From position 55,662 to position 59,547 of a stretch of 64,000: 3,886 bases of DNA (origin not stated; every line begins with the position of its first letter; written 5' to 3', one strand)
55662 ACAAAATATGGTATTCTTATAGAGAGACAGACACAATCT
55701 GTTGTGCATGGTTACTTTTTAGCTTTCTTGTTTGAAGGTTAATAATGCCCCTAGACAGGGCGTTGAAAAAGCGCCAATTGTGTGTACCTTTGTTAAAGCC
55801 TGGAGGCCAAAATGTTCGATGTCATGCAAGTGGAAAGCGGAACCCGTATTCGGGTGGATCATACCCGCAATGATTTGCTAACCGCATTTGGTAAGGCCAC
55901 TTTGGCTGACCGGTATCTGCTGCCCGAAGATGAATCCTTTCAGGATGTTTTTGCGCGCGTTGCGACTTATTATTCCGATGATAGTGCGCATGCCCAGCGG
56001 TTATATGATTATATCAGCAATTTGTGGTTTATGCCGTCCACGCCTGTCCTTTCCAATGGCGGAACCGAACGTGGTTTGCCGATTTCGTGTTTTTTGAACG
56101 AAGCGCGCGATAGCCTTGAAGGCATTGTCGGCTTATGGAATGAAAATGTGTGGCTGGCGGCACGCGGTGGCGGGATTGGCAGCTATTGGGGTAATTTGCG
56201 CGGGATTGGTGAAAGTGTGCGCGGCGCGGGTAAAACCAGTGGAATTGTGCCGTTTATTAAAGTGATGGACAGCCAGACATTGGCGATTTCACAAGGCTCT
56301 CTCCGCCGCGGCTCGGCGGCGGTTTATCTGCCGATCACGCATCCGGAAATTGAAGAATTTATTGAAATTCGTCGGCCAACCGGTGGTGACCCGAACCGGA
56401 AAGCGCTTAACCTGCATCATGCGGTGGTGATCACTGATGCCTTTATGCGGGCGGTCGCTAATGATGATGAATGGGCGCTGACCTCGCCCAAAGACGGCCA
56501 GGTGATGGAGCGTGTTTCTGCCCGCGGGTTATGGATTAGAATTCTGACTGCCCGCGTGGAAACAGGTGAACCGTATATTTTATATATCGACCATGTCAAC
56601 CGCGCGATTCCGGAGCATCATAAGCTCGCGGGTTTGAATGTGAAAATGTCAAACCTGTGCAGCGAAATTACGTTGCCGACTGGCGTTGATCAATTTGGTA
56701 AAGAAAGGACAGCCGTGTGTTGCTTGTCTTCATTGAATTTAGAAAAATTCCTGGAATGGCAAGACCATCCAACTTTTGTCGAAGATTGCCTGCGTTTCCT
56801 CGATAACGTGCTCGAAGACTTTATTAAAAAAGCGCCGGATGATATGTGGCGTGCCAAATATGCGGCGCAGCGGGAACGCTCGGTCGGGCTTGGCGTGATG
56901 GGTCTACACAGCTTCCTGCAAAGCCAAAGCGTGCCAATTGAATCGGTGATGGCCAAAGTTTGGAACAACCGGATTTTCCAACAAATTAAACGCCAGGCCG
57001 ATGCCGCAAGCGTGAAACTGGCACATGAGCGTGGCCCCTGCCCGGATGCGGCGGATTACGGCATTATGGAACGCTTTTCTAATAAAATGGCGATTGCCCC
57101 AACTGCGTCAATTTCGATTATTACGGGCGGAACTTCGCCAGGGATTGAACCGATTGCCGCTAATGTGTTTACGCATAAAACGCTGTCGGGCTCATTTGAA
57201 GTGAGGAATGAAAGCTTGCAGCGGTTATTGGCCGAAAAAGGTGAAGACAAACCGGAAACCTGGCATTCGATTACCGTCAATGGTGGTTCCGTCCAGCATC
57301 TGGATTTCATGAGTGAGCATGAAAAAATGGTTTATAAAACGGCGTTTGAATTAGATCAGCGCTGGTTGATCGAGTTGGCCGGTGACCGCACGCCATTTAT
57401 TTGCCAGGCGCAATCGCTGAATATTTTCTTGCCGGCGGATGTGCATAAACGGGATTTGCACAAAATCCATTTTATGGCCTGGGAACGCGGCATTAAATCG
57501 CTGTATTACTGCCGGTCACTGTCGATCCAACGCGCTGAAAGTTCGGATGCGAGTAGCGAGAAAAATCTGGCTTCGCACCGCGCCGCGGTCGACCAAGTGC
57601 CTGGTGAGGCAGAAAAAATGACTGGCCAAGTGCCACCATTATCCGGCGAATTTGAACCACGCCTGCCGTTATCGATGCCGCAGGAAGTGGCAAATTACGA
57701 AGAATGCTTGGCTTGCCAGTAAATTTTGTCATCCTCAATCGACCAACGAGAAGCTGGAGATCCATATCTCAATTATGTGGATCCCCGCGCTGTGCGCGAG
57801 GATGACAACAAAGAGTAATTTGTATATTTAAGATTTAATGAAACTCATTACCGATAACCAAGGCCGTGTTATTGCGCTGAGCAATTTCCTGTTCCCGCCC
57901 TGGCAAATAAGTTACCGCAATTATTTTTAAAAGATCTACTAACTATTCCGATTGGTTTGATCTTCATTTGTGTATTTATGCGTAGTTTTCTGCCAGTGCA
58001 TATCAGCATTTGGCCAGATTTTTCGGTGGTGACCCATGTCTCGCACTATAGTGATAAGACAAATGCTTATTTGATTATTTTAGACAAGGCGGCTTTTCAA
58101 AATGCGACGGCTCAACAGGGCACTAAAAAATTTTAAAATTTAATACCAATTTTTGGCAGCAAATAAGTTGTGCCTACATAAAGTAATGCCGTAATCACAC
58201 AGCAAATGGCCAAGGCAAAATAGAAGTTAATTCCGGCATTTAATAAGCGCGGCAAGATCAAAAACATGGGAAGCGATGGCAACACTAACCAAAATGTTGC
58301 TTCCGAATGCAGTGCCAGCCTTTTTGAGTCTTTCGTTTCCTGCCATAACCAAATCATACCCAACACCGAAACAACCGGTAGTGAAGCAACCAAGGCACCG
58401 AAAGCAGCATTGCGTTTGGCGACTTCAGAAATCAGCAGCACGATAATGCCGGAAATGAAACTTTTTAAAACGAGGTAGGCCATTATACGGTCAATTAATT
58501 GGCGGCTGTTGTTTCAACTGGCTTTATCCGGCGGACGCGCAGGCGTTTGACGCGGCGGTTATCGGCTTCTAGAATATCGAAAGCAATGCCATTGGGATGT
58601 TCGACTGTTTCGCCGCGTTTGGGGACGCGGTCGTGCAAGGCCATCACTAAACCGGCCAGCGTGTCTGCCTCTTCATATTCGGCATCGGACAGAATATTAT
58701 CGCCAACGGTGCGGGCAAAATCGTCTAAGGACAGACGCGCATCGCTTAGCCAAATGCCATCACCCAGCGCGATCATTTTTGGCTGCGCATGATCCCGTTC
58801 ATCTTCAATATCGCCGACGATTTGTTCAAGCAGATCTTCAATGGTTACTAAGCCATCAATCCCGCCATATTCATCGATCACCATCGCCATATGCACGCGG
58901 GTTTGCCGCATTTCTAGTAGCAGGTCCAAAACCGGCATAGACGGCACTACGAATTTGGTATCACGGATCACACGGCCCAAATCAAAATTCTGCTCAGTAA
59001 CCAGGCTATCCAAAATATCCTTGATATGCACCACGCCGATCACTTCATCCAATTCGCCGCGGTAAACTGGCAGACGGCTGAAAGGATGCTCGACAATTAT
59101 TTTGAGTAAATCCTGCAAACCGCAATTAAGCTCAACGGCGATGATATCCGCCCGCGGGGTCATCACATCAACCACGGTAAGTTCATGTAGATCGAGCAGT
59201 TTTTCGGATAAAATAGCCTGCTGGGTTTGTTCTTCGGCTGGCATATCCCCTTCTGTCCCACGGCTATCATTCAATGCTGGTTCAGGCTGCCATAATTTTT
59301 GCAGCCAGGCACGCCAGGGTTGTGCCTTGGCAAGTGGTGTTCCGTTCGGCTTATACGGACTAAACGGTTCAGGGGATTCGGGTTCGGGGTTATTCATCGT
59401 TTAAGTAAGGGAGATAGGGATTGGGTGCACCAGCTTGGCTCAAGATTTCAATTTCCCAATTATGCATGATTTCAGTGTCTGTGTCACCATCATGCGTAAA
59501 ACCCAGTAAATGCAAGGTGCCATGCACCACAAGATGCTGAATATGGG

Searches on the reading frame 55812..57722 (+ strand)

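Call 58: search_protein_families(library=pfam, proteins=[window:55812-57722:+], max_evalue=0.00001)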
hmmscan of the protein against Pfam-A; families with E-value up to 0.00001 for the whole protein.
window:55812-57722:+ (636 aa): 2 families
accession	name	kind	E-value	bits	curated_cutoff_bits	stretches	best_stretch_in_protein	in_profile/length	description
PF02867.20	Ribonuc_red_lgC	-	1.5e-118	397.1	23.9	2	92-411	2-337/523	Ribonucleotide reductase, barrel domain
PF00317.26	Ribonuc_red_lgN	-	2.2e-17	63.3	28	1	23-88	3-77/77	Ribonucleotide reductase, all-alpha domain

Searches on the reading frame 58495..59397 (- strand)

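Call 58: search_protein_families(library=pfam, proteins=[window:58495-59397:-], max_evalue=0.00001)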
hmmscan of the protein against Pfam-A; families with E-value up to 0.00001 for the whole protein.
window:58495-59397:- (300 aa): 2 families
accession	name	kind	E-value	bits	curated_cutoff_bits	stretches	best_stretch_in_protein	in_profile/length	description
PF03471.22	CorC_HlyC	-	6.1e-18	65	27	1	211-291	3-80/81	Transporter associated domain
PF00571.33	CBS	-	3.5e-16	59.7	24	2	76-132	2-55/57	CBS domain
